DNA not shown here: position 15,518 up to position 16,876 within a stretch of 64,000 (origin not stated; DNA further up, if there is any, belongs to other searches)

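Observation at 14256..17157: Cassette coupling a NUDIX-less MutY/Nth-family glycosylase to an Fmt-like formyltransferase, wedged between the two Tad parts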

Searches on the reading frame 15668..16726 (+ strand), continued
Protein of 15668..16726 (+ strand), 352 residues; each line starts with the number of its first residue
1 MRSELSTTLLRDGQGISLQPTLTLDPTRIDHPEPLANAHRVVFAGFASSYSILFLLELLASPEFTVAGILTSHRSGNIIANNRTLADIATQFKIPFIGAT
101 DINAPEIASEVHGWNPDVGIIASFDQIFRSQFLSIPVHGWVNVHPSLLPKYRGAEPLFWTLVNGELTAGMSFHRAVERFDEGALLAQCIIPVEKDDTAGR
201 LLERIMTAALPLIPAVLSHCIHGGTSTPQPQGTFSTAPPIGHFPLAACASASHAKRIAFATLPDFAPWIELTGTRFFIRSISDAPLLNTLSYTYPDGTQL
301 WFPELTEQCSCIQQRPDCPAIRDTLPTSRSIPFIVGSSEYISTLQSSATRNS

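Call 57: fold_search(model_id=the predicted structure, library=pdb)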
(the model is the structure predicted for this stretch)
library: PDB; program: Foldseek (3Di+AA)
matches with E <= 10: 1562; with E <= 0.001: 160
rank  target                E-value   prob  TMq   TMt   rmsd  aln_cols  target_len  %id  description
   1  4iqf_A                3.4e-20  1.00  0.64  0.72   3.7       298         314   20  Crystal Structure of Methyionyl-tRNA Formyltransferase from Bacillus anthracis (released 2013-01-23)
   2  5j63_D                5.5e-20  1.00  0.63  0.73   4.2       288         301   24  Crystal Structure of the N-terminal N-formyltransferase Domain (residues 1-306) of Escherichia coli Arna in Complex wi (released 2016-05-25)
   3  4iqf_B                6.3e-20  1.00  0.66  0.74   3.2       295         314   21  Crystal Structure of Methyionyl-tRNA Formyltransferase from Bacillus anthracis (released 2013-01-23)
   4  2bln_A                7.5e-20  1.00  0.63  0.73   4.1       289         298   24  N-terminal formyltransferase domain of ArnA in complex with N-5- formyltetrahydrofolate and UMP (released 2005-04-08)
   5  5j63_B                8.0e-20  1.00  0.66  0.77   3.0       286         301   23  Crystal Structure of the N-terminal N-formyltransferase Domain (residues 1-306) of Escherichia coli Arna in Complex wi (released 2016-05-25)
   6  5j63_C                9.0e-20  1.00  0.61  0.74   2.9       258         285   25  Crystal Structure of the N-terminal N-formyltransferase Domain (residues 1-306) of Escherichia coli Arna in Complex wi (released 2016-05-25)
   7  4wkg_C                9.0e-20  1.00  0.65  0.37   3.6       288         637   25  The crystal structure of apo ArnA features an unexpected central binding pocket and provides an explanation for enzyma (released 2014-12-17)
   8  4wkg_F                9.0e-20  1.00  0.63  0.36   3.5       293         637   24  The crystal structure of apo ArnA features an unexpected central binding pocket and provides an explanation for enzyma (released 2014-12-17)
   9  5j63_A                1.0e-19  1.00  0.66  0.77   2.9       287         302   25  Crystal Structure of the N-terminal N-formyltransferase Domain (residues 1-306) of Escherichia coli Arna in Complex wi (released 2016-05-25)
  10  9wi0_A                1.1e-19  1.00  0.63  0.35   4.3       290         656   24  cryo-EM structure of E.coli ArnA (released 2025-11-26)
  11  1yrw                  1.3e-19  1.00  0.63  0.75   4.4       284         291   24  Crystal Structure of E.coli ArnA Transformylase Domain (released 2005-04-12)
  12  5vyt_B                2.0e-19  1.00  0.58  0.79   3.5       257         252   26  Crystal structure of the WbkC N-formyltransferase (F142A variant) from Brucella melitensis (released 2017-07-05)
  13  4qpd_A                4.9e-19  1.00  0.66  0.74   3.1       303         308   17  Crystal structure of the hydrolase domain of 10-formyltetrahydrofolate dehydrogenase (wild-type) complex with tetrahyd (released 2015-04-15)
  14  1fmt_B                5.6e-19  1.00  0.64  0.72   4.3       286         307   21  METHIONYL-TRNAFMET FORMYLTRANSFERASE FROM ESCHERICHIA COLI (released 1998-01-28)
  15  5vys_B                6.7e-19  1.00  0.58  0.81   3.8       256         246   27  Crystal structure of the WbkC N-formyltransferase (C47S variant) from Brucella melitensis (released 2017-07-05)
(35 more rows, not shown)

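Call 58: list_cluster_members(proteins=[P0009, P0010, P0011, P0012, P0013, P0014, P0015, P0022, P0104, P0029])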
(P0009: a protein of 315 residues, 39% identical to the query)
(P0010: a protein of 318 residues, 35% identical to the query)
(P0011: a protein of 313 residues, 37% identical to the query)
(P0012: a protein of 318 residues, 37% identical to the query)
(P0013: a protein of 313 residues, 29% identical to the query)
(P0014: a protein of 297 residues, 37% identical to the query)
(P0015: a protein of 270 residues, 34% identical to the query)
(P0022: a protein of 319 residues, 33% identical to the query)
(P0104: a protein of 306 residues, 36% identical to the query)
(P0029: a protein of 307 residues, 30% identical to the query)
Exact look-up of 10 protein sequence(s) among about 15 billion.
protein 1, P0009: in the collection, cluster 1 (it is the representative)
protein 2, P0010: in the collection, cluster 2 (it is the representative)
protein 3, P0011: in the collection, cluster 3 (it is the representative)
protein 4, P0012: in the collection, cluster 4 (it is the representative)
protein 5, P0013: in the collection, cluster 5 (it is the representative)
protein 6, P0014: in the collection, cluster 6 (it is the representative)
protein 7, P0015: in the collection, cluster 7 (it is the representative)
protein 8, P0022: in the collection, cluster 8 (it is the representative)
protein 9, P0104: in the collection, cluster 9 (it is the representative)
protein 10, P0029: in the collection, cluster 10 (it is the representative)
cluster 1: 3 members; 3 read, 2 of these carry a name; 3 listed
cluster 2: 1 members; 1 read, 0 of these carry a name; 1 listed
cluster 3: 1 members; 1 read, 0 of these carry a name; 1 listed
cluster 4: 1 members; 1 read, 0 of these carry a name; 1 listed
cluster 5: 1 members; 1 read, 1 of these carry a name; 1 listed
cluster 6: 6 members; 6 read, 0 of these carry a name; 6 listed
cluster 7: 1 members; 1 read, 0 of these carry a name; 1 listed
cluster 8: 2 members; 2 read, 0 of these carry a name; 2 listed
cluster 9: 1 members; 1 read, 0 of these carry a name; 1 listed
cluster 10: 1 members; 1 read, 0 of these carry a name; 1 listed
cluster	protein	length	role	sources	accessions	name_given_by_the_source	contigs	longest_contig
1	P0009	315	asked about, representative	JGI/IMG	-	-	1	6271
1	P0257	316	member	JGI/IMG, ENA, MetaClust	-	methionyl-tRNA formyltransferase | \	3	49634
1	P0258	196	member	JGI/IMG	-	methionyl-tRNA formyltransferase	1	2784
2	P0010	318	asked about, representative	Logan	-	-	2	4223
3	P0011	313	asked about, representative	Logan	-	-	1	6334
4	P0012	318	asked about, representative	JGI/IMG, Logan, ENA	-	-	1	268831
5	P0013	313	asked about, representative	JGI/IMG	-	methionyl-tRNA formyltransferase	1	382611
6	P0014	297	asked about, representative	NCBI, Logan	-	-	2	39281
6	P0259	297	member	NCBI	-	-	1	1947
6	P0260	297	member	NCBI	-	-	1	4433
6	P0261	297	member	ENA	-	-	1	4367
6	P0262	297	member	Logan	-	-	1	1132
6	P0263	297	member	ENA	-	-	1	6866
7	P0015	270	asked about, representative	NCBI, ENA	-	-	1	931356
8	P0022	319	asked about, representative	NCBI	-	-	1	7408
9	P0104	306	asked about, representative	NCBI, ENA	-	-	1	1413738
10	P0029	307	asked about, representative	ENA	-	-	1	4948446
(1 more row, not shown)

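Call 77: search_protein_families(library=pfam, proteins=[L007:8105-8404:+, L076:5932-6891:+, L021:4873-5823:+], max_evalue=0.1)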
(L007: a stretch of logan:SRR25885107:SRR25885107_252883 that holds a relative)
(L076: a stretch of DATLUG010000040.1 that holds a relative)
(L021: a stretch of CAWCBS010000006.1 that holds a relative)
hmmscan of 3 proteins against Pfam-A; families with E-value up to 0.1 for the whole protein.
L007:8105-8404:+ (99 aa): 1 family
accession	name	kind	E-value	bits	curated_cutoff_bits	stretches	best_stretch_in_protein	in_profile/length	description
PF22791.1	DUF7011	-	0.079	12.8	27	0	80-95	23-38/48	Domain of unknown function (DUF7011)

L076:5932-6891:+ (319 aa): 1 family
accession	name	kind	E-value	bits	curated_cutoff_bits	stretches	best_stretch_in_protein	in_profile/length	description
PF00551.24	Formyl_trans_N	-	7.8e-27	94.6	26.1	1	70-223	28-181/181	Formyl transferase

L021:4873-5823:+ (316 aa): 20 families
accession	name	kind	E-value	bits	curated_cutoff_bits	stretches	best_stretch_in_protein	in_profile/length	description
PF13280.12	WYL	-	1.1e-19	70.6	21.8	1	137-202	2-70/70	WYL domain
PF08279.18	HTH_11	-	3e-15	56.3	25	1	5-55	1-52/55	HTH domain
PF08220.18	HTH_DeoR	-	6.7e-07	29.4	21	1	6-53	2-46/57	DeoR-like helix-turn-helix domain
PF12840.13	HTH_20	-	4.9e-06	26.8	27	1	7-47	7-47/51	Helix-turn-helix domain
PF13412.12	HTH_24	-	5.7e-06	26.3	21.9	1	6-46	5-45/48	Winged helix-turn-helix DNA-binding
PF19187.6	HTH_PafC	-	1.5e-05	25.2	32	1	4-48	4-48/115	PafC helix-turn-helix domain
PF25583.1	WCX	-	3.1e-05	24.7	23.9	1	232-303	2-74/76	WCX domain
PF13404.12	HTH_AsnC-type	-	7e-05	23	27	1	8-37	7-36/42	AsnC-type helix-turn-helix domain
PF02082.26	Rrf2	-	0.00025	21.6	30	1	7-63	12-67/132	Iron-dependent Transcriptional regulator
PF01978.25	TrmB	-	0.00031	21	25.6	1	12-47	17-51/68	Sugar-specific transcriptional regulator TrmB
PF21476.4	PF0610-like_N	-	0.0014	19.2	33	1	9-42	6-38/50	PF0610-like, N-terminal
PF25213.1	HVO_A0261_N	-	0.0027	18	35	1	11-46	18-52/86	HVO_A0261 N-terminal domain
PF13384.12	HTH_23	-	0.003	17.8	24.6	1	4-37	6-36/50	Homeodomain-like domain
PF09339.16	HTH_IclR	-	0.011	15.9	22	1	3-46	2-46/52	IclR helix-turn-helix domain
PF08280.17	HTH_Mga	-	0.02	15.3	23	1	11-43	13-44/59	M protein trans-acting positive regulator (MGA) HTH domain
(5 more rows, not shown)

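Call 78: search_protein_families(library=padloc, proteins=[window:15668-16726:+], max_evalue=0.01)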
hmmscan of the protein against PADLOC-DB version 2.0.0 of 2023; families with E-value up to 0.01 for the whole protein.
window:15668-16726:+ (352 aa): 0 families

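Call 86: list_cluster_members(proteins=[P0036, P0035, P0108, P0026, P0031, P0044, P0062, P0065, P0109, P0086])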
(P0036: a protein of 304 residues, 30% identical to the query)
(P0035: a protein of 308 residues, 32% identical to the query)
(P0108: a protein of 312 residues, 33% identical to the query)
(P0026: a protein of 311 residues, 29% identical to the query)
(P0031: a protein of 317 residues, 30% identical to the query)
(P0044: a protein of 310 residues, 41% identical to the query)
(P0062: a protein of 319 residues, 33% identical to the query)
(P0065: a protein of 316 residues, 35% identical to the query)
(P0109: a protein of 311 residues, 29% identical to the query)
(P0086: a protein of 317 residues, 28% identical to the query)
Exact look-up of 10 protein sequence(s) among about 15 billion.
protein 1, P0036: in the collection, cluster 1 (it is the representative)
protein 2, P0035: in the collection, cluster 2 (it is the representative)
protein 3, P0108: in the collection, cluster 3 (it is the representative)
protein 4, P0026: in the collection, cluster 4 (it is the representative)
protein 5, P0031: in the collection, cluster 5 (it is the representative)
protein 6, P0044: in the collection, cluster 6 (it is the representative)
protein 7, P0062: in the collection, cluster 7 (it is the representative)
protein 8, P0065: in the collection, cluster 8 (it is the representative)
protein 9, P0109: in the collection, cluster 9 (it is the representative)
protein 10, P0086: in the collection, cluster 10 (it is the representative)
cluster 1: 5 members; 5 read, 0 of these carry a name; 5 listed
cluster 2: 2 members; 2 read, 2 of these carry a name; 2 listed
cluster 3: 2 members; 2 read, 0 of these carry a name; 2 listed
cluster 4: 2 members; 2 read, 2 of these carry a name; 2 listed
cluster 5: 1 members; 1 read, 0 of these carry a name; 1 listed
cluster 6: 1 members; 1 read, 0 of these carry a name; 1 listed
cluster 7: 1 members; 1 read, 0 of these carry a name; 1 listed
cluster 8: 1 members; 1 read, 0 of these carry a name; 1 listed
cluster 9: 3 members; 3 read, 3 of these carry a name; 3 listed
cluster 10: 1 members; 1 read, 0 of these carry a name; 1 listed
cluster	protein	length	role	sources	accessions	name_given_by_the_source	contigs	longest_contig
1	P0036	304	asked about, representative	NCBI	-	-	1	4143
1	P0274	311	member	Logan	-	-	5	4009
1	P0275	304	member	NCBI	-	-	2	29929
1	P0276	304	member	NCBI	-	-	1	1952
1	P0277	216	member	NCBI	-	-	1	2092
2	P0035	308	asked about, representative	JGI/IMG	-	methionyl-tRNA formyltransferase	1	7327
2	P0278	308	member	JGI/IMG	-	methionyl-tRNA formyltransferase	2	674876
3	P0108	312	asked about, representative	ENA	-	-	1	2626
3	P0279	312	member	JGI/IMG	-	-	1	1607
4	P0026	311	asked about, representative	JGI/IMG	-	methionyl-tRNA formyltransferase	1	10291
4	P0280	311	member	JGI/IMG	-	methionyl-tRNA formyltransferase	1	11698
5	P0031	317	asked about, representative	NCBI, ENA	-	-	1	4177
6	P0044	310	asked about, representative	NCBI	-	-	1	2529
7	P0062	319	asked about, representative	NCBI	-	-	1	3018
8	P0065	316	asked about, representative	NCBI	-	-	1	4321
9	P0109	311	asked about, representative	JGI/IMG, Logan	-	methionyl-tRNA formyltransferase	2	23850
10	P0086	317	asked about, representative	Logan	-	-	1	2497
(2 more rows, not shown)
